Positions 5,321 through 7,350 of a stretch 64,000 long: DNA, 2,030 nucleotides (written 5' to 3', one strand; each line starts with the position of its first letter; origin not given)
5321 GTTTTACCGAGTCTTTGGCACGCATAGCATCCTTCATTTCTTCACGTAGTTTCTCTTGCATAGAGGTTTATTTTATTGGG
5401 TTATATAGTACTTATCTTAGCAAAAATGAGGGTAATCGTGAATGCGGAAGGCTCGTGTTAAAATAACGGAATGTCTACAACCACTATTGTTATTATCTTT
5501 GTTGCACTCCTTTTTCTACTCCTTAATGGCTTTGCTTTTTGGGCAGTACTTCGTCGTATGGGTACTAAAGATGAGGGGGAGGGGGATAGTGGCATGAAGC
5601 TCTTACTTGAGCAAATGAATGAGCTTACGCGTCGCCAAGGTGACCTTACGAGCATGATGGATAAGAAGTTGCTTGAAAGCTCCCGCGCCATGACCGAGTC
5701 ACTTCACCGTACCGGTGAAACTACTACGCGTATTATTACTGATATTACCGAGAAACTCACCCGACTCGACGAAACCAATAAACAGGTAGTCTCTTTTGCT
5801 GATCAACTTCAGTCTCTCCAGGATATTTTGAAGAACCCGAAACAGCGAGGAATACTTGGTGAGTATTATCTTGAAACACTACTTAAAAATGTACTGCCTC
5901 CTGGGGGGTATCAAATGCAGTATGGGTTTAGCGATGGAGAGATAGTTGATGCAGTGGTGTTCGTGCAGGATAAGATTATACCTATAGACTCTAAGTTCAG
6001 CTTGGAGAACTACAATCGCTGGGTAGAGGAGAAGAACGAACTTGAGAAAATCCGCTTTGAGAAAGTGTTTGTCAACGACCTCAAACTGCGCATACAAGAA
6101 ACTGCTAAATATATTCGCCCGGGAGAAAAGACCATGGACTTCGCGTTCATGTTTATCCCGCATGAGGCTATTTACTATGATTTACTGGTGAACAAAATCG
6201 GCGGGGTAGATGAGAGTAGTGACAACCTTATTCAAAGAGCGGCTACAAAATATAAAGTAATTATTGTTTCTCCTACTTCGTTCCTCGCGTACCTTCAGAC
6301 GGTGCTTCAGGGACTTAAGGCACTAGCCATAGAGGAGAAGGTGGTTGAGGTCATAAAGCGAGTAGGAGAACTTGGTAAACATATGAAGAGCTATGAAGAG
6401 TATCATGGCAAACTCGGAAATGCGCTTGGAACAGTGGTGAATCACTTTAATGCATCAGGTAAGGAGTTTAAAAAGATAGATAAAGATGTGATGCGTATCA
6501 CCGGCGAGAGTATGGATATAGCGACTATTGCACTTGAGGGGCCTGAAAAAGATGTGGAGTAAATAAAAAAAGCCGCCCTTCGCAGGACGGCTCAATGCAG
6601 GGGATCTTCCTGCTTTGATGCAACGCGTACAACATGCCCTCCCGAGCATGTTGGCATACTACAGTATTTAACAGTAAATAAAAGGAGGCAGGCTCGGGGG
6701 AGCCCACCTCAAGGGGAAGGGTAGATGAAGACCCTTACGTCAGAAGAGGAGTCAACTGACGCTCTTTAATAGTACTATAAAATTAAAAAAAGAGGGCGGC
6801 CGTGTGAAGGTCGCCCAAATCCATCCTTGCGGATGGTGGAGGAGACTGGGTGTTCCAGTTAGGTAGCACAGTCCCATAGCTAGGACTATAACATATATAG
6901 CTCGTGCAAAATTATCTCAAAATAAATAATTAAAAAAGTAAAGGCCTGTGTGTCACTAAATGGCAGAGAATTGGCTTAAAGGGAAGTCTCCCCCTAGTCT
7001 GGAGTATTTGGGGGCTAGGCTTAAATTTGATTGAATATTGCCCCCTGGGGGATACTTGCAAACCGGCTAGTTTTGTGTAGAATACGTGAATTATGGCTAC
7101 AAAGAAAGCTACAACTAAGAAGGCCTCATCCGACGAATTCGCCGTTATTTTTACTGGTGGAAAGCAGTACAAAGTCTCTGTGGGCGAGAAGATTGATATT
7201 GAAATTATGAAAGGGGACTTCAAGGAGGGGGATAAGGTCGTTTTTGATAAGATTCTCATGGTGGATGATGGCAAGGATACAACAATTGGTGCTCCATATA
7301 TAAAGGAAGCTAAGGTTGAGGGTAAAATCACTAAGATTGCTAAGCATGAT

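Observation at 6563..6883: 530-bp ORF-free rmuC-rplU spacer with minus-oriented terminators: candidate sRNA(s)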

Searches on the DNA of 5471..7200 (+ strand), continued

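Call 68: search_with_rna_model(model_id=R2, sources=[window, L001, L002, L003, L004, L005, L006, L007, L008, L009, L010, L011, L012, L013, L014, L015, L016, L017, L018, L019, L020, L021, L022, L023, L024, L025, L026, L027, L028, L029, L030, L031, L032, L033, L034, L035, L036, L037, L038, L039, L040, L041, L042, L043, L044, L045, L046, L047, L048, L049, L050, L051, L052, L053, L054, L055, L056, L057, L058, L059, L060, L061, L062, L063, L064, L065, L066, L067, L068, L069, L070, L071, L072, L073, L074, L075, L076, L077, L078, L079, L080, L081, L083, L087, L091, L097, L100, L101], max_evalue=10)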
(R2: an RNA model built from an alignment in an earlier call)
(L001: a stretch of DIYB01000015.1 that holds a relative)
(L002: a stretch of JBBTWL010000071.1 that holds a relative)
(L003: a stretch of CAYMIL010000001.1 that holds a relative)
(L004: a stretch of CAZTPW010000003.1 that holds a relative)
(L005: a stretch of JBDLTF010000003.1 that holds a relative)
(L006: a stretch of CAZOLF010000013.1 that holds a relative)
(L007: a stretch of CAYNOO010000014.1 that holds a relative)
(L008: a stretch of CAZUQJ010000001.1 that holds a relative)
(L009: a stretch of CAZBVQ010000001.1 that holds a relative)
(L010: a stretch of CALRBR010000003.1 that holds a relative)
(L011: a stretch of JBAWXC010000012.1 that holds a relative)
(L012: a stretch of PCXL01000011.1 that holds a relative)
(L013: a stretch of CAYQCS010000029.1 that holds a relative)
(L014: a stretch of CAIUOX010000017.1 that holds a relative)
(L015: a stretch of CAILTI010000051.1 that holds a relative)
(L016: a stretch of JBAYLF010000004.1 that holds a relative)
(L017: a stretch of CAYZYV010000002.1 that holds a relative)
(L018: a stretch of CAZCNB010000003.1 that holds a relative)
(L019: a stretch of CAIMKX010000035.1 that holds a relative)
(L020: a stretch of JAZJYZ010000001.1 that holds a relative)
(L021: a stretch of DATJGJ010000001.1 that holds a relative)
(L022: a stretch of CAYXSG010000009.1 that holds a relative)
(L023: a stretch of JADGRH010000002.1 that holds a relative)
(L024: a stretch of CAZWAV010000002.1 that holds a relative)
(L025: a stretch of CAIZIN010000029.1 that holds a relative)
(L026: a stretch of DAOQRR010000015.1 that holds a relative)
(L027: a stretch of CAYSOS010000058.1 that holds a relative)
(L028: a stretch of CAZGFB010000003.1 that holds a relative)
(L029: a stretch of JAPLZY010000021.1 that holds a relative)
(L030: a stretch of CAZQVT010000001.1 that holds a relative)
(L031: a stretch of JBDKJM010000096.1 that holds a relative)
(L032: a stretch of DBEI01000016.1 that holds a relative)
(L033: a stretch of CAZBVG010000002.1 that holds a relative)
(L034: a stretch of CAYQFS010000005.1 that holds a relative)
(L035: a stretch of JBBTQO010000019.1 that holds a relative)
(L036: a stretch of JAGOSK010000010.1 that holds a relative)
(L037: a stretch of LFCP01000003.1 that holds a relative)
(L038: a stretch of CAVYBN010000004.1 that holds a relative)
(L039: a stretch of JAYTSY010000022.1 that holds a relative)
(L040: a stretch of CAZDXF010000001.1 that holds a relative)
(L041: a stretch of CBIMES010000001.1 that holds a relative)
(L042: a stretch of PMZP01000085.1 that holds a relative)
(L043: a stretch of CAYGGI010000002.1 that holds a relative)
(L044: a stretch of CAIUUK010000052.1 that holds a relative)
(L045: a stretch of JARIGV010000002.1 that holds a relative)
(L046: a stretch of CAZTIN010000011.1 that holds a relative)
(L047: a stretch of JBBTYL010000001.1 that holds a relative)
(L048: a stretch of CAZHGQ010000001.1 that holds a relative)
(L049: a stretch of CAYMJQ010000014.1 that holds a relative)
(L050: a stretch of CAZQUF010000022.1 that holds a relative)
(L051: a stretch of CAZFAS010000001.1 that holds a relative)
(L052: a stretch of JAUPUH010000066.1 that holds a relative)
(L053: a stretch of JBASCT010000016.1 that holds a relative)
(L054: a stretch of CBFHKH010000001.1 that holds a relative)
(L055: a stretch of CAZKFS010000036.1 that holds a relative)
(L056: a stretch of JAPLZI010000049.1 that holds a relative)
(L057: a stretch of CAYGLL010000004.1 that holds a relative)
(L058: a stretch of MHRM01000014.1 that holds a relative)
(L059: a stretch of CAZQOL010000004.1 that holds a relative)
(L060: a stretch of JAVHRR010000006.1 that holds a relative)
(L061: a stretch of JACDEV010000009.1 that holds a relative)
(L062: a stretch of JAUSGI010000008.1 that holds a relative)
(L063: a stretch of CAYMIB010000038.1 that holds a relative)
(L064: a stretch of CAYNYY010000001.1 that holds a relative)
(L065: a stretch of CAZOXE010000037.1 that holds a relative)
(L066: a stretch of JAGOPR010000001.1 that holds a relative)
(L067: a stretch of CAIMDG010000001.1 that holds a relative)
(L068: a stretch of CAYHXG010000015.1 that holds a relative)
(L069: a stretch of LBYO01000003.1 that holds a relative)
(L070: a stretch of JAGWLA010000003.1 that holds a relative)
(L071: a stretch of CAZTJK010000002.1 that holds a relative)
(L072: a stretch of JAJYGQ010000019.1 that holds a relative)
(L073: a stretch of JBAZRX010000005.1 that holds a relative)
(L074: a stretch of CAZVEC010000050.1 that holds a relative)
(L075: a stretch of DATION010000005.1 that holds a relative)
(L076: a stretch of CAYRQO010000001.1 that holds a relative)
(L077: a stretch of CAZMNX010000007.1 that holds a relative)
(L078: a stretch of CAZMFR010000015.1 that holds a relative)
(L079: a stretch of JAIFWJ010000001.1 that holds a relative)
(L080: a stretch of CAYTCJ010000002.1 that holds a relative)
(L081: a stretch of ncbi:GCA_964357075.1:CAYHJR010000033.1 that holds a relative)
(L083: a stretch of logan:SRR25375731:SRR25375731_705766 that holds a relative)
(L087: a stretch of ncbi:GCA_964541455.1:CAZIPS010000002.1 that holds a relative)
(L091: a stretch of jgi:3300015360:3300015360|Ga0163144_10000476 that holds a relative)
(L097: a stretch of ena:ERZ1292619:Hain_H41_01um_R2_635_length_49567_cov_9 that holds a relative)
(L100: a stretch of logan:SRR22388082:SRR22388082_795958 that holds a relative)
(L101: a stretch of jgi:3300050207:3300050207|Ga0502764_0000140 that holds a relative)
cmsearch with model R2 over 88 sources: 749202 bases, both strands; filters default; matches with E-value up to 10: 14.
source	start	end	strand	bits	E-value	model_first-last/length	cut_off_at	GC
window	6675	6767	-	112.6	1.2e-32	1-93/93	no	0.53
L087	4234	4321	-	105.2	2.9e-30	1-93/93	no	0.56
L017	5818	5901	+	24.9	0.00019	1-93/93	no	0.4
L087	4338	4428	-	23.2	0.0007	1-93/93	no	0.63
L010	7274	7366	-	22.3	0.0013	1-93/93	no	0.47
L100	2937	3029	-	21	0.0034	1-93/93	no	0.63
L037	5416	5488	-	20.6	0.0045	1-93/93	no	0.4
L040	5449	5520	-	19.3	0.012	1-93/93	no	0.42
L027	702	786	+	15.8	0.17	1-93/93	no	0.54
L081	3883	3920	+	14.2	0.53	1-93/93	no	0.45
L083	5059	5130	-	14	0.63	1-93/93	no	0.54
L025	2082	2193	-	12.6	1.8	1-93/93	no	0.34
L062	3035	3107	-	12.3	2.2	1-93/93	no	0.6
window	4337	4438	-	11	5.7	1-93/93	no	0.56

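Call 69: search_with_rna_model(model_id=R2, sources=[L087, L100, L083, L081, L091, L097, L101, L017, L010, L037], max_evalue=5, filters=off, show_alignments=8)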
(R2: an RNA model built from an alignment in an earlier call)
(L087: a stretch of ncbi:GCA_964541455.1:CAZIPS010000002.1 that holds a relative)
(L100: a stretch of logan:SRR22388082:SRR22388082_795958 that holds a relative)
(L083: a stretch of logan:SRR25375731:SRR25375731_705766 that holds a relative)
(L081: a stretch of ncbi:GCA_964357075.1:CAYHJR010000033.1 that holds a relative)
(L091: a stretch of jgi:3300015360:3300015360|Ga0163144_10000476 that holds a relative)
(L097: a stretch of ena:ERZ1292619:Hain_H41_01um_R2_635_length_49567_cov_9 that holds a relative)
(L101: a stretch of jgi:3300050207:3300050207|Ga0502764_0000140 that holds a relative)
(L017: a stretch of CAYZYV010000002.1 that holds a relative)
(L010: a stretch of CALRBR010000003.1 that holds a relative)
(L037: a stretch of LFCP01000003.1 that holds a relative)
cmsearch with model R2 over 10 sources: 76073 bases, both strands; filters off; matches with E-value up to 5: 38.
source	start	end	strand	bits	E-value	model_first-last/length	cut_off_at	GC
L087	4234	4321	-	105.2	2.9e-31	1-93/93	no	0.56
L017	5818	5901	+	24.9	1.9e-05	1-93/93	no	0.4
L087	4338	4428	-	23.2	7.2e-05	1-93/93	no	0.63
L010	7274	7366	-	22.3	0.00013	1-93/93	no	0.47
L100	2937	3029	-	21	0.00034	1-93/93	no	0.63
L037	5416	5488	-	20.6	0.00046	1-93/93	no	0.4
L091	851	955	-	17.5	0.0046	1-93/93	no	0.49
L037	6270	6376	-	15.4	0.023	1-93/93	no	0.49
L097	1479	1523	-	14.7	0.037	1-93/93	no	0.51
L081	3883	3920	+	14.3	0.05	1-93/93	no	0.45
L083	5059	5130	-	14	0.065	1-93/93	no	0.54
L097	1486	1529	+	13.2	0.12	1-93/93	no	0.55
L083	5825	5897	-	12.9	0.14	1-93/93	no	0.48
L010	5265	5320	+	12.8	0.15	1-93/93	no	0.41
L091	4585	4646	-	12.5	0.2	1-93/93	no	0.42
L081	2601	2702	-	11.8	0.32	1-93/93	no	0.65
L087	4519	4588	-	11.4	0.44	1-93/93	no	0.63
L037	5426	5451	+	11.2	0.52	58-83/93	no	0.58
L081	1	41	+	11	0.58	1-93/93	no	0.39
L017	7475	7522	+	10.8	0.67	1-93/93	no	0.25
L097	4350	4443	-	10.3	0.98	1-93/93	no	0.34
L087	5063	5088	+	10.3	0.99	56-83/93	no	0.62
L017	1962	2040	+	10.2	1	1-93/93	no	0.39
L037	6682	6771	+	9.9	1.3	1-93/93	no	0.34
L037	4530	4631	-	9.4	1.9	1-93/93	no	0.34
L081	3612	3674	+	9.1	2.4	1-93/93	no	0.38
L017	5867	5892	-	8.9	2.7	58-83/93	no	0.58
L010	6812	6883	+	8.9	2.8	1-93/93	no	0.38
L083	5863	5917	+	8.9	2.8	1-93/93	no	0.51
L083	3427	3489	-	8.8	3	1-93/93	no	0.46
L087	5043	5088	-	8.4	3.9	1-93/93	no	0.43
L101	1657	1716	-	8.4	4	1-93/93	no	0.57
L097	1265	1291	-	8.3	4.2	1-93/93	no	0.26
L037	5174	5215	-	8.3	4.3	1-93/93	no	0.31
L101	4730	4832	+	8.3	4.3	1-93/93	no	0.49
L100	2210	2277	-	8.3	4.4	1-93/93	no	0.35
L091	4254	4292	-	8.2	4.6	1-93/93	no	0.41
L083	2534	2590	+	8.2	4.8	1-93/93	no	0.56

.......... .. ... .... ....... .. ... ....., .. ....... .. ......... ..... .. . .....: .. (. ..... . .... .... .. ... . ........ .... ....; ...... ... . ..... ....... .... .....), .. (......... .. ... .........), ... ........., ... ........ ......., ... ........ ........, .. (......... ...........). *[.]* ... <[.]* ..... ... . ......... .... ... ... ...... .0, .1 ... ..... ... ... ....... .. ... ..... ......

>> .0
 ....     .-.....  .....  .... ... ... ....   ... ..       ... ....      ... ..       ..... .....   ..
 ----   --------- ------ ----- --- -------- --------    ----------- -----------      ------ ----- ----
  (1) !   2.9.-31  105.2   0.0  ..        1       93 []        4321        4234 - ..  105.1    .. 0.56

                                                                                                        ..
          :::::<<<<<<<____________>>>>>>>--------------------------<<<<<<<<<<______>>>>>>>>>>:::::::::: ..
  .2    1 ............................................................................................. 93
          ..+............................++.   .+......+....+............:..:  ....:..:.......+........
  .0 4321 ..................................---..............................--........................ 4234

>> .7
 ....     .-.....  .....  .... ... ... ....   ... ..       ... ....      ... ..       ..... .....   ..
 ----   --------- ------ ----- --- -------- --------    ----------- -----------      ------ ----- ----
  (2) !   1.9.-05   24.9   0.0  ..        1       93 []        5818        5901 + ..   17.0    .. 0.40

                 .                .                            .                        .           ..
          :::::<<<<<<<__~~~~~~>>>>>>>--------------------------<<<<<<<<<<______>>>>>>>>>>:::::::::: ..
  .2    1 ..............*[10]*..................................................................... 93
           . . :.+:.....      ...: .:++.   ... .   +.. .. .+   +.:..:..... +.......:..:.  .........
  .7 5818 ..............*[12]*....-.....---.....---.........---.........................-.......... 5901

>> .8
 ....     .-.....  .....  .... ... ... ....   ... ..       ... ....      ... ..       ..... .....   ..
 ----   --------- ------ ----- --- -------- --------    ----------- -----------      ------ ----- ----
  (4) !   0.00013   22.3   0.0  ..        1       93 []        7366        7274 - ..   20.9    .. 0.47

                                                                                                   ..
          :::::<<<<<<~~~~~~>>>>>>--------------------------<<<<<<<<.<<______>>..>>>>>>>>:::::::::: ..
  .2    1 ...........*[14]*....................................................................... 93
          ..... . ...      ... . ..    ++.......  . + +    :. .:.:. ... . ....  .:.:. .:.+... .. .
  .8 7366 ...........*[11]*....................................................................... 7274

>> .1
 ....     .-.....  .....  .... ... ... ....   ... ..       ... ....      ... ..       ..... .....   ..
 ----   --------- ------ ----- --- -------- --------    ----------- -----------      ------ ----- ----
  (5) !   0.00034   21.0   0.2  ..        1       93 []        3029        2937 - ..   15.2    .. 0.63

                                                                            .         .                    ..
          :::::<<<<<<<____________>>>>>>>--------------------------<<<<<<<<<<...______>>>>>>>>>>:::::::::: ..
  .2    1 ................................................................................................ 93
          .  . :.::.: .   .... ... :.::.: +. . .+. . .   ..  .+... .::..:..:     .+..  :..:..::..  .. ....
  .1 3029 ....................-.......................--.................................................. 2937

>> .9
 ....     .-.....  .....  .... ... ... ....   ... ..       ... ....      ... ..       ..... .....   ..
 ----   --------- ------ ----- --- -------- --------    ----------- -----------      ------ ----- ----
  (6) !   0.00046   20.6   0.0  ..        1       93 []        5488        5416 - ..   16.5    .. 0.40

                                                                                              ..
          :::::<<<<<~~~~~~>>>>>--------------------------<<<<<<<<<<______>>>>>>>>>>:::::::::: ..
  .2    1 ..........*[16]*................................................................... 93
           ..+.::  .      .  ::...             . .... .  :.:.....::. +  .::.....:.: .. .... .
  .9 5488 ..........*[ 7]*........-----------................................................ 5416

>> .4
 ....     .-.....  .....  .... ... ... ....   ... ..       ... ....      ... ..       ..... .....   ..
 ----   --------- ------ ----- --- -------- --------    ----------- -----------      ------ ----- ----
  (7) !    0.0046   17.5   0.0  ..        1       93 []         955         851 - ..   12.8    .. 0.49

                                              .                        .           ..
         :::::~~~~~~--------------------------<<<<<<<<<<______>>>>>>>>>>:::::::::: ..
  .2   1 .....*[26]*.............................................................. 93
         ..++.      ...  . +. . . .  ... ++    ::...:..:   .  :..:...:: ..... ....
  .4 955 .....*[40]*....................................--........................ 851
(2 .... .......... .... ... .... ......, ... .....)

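Call 73: search_with_rna_model(model_id=R2, sources=[L102, L103], max_evalue=10)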
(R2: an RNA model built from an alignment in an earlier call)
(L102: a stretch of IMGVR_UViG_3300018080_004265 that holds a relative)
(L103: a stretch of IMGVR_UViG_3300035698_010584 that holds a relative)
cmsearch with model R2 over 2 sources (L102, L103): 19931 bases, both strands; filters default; matches with E-value up to 10: 1.
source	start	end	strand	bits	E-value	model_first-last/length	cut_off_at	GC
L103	789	869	-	28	5.1e-07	1-93/93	no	0.28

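Call 74: search_with_rna_model(model_id=R1, sources=[L104], max_evalue=10)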
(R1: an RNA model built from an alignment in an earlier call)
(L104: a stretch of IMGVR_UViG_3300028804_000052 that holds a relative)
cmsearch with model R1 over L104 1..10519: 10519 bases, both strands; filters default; matches with E-value up to 10: 0.
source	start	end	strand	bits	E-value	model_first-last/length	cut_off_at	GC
